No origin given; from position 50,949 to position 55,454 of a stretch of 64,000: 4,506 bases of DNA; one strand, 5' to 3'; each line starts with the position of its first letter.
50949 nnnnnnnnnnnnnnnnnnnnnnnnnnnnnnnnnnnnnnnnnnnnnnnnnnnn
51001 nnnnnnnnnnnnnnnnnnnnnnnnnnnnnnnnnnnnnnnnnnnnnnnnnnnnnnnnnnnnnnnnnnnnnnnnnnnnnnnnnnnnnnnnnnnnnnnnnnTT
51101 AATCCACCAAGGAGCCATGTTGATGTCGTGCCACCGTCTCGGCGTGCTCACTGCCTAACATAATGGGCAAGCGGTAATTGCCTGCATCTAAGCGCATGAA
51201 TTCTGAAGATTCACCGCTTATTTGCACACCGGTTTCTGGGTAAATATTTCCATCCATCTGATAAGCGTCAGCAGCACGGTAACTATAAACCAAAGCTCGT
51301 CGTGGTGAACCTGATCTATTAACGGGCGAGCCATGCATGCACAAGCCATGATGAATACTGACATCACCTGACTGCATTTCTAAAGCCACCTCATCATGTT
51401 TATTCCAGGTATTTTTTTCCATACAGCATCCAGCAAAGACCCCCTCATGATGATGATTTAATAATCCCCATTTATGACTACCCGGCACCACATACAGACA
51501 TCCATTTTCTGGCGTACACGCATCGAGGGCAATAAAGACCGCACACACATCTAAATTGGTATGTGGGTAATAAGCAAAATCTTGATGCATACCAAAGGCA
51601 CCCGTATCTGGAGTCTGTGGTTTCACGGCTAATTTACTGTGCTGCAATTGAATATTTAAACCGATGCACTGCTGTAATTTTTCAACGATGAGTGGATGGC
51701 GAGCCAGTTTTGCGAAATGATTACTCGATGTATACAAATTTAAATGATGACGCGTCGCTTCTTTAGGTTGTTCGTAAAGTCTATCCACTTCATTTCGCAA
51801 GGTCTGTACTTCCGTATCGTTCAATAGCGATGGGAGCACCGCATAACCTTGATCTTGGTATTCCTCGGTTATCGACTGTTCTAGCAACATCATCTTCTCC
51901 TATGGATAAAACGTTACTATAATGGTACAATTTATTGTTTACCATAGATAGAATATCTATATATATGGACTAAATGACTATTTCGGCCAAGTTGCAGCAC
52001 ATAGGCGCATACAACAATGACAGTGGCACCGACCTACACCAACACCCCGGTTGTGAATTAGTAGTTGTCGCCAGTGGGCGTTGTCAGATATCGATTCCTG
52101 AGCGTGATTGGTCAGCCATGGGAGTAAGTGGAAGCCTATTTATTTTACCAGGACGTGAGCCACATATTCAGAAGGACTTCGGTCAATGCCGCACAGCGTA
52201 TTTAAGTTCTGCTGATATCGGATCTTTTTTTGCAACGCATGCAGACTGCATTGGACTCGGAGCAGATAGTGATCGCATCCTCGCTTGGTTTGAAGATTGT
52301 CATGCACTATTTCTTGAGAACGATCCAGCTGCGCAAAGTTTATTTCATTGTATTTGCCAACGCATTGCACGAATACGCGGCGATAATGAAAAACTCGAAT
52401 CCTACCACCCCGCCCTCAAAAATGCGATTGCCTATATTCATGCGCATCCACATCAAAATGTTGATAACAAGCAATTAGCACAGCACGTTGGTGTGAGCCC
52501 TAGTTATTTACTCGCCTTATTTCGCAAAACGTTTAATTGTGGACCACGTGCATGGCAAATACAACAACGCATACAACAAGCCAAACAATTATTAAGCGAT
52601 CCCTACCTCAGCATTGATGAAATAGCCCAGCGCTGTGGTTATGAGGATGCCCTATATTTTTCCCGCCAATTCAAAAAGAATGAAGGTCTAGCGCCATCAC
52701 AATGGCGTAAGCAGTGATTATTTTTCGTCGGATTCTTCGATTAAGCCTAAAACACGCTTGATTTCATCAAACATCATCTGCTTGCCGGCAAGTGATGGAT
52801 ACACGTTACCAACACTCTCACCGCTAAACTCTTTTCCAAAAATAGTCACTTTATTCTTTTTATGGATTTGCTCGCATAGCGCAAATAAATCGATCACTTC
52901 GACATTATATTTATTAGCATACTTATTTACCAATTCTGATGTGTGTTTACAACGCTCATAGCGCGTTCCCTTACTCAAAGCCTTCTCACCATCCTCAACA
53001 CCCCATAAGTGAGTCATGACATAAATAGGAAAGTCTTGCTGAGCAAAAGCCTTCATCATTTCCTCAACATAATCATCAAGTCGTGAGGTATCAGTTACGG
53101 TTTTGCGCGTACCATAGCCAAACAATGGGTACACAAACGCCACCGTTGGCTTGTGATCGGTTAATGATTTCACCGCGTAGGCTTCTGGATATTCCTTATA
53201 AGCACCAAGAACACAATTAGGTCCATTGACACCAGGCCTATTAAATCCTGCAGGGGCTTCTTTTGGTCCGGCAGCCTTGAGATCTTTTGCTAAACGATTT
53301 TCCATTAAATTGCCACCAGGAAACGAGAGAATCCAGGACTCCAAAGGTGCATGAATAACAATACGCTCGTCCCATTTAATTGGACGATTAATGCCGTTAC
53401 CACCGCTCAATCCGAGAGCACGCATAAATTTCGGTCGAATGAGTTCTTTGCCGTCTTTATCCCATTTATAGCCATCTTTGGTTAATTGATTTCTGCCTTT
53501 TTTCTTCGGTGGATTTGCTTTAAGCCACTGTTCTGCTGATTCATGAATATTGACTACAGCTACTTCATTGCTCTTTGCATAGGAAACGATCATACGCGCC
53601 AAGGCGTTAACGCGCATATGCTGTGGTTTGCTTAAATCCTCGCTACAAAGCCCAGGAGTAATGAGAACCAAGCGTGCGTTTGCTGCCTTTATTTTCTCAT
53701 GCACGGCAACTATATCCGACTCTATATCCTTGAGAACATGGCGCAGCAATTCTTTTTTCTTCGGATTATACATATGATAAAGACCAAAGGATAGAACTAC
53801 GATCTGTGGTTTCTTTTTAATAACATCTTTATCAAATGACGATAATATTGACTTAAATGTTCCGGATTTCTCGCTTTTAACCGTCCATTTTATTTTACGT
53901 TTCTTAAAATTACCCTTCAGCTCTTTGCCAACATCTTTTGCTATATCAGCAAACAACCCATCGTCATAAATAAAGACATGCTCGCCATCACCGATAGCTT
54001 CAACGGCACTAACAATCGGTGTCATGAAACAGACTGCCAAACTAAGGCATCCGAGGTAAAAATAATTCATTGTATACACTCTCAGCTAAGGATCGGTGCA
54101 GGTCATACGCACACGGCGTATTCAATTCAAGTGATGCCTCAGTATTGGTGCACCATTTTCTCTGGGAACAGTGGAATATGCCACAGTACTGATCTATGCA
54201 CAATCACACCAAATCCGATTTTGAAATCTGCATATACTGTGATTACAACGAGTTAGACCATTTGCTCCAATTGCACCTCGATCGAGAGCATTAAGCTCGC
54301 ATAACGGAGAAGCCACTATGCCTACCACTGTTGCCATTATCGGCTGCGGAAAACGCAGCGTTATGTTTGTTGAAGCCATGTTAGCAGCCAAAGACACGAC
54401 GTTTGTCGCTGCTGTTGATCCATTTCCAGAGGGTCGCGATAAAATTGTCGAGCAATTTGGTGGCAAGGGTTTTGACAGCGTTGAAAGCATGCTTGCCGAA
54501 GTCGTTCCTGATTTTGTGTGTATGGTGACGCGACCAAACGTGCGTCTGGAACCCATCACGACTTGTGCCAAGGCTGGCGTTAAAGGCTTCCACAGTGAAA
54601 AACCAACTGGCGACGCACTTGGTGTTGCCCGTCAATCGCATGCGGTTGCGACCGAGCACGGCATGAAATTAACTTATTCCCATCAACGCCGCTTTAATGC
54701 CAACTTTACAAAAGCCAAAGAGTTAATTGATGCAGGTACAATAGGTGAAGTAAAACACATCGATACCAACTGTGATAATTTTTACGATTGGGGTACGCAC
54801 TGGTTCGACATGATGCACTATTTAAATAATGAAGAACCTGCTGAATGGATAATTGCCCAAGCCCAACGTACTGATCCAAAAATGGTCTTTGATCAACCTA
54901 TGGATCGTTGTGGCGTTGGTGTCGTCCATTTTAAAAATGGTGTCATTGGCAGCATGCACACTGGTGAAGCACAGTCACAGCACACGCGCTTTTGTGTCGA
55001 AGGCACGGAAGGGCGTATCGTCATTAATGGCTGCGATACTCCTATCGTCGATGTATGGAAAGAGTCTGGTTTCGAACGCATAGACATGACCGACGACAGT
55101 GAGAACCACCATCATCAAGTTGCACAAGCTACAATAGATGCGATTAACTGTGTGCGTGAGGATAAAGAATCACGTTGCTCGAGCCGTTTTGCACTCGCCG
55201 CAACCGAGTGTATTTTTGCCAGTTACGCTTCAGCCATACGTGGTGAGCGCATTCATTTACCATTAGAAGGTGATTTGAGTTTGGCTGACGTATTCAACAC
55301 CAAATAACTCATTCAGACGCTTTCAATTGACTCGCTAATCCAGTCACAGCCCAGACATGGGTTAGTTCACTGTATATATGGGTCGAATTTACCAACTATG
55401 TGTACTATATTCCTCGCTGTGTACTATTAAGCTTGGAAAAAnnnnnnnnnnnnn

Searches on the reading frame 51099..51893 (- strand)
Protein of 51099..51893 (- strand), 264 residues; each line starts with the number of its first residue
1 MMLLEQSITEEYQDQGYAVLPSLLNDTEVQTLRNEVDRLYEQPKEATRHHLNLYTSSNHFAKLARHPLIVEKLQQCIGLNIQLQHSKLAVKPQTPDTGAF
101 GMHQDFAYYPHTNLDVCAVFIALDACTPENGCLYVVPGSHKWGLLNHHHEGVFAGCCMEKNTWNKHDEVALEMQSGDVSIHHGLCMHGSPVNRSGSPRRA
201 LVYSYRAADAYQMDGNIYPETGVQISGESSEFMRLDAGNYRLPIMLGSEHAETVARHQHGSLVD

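Call 13: search_protein_families(library=pfam, proteins=[window:51099-51893:-], max_evalue=0.001)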
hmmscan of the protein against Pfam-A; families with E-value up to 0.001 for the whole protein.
window:51099-51893:- (264 aa): 1 family
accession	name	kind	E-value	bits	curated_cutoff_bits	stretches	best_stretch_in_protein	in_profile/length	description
PF05721.19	PhyH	-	2.2e-34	120.1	22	1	12-200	1-213/213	Phytanoyl-CoA dioxygenase (PhyH)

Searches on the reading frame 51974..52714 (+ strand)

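Call 13: search_protein_families(library=pfam, proteins=[window:51974-52714:+], max_evalue=0.001)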
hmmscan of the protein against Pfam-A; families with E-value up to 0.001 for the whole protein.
window:51974-52714:+ (247 aa): 3 families
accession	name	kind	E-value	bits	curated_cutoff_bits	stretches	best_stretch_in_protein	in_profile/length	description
PF12833.13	HTH_18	-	1.4e-22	80.2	33.6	1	168-247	1-80/80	Helix-turn-helix domain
PF00165.29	HTH_AraC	-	1.8e-19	69.8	26.6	2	211-246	8-42/42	Bacterial regulatory helix-turn-helix proteins, AraC family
PF02311.25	AraC_binding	-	8.2e-05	22.8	21.1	1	11-131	8-116/135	AraC-like ligand binding domain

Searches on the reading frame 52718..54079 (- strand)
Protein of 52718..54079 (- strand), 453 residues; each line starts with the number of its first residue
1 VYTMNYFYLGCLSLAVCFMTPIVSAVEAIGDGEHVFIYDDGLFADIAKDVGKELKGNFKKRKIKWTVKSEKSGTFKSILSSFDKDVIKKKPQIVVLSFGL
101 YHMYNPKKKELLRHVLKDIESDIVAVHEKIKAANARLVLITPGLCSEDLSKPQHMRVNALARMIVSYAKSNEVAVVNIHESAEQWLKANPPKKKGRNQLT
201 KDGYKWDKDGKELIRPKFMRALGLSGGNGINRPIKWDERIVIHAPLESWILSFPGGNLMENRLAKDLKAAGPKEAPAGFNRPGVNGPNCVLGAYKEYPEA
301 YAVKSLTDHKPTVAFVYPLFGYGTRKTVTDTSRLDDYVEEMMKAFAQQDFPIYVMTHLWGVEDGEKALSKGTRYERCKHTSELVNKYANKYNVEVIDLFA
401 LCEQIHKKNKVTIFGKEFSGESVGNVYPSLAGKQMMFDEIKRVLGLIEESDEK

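Call 13: search_protein_families(library=pfam, proteins=[window:52718-54079:-], max_evalue=0.001)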
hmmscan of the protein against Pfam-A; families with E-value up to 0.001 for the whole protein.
window:52718-54079:- (453 aa): 2 families
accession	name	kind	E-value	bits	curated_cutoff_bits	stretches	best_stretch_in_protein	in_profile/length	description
PF13472.12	Lipase_GDSL_2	-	4.6e-08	34.2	32.9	0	79-182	52-153/178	GDSL-like Lipase/Acylhydrolase family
PF00657.28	Lipase_GDSL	-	8e-07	29.8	23.6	0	79-185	64-174/208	GDSL-like Lipase/Acylhydrolase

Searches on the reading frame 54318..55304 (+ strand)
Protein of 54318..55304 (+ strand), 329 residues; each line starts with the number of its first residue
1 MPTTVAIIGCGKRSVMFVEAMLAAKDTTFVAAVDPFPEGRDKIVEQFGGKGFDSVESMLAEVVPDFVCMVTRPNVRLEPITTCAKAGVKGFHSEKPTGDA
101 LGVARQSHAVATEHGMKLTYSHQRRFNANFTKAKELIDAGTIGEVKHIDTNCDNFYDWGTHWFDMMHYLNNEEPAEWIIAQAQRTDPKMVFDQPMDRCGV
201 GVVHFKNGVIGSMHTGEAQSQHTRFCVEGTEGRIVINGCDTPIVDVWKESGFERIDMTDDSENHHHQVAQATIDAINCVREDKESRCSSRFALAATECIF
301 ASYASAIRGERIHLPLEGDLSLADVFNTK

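Call 13: search_protein_families(library=pfam, proteins=[window:54318-55304:+], max_evalue=0.001)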
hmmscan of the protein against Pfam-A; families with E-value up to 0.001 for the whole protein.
window:54318-55304:+ (329 aa): 3 families
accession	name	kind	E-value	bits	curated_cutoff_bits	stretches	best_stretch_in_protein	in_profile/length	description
PF22725.1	GFO_IDH_MocA_C3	-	1.3e-15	58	27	1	155-235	46-124/124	GFO/IDH/MocA C-terminal domain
PF01408.29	GFO_IDH_MocA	-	3e-10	41.3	24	1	4-120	2-118/120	Oxidoreductase family, NAD-binding Rossmann fold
PF02894.22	GFO_IDH_MocA_C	-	4.6e-10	40.1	22.9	1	155-311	43-215/218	Oxidoreductase family, C-terminal alpha/beta domain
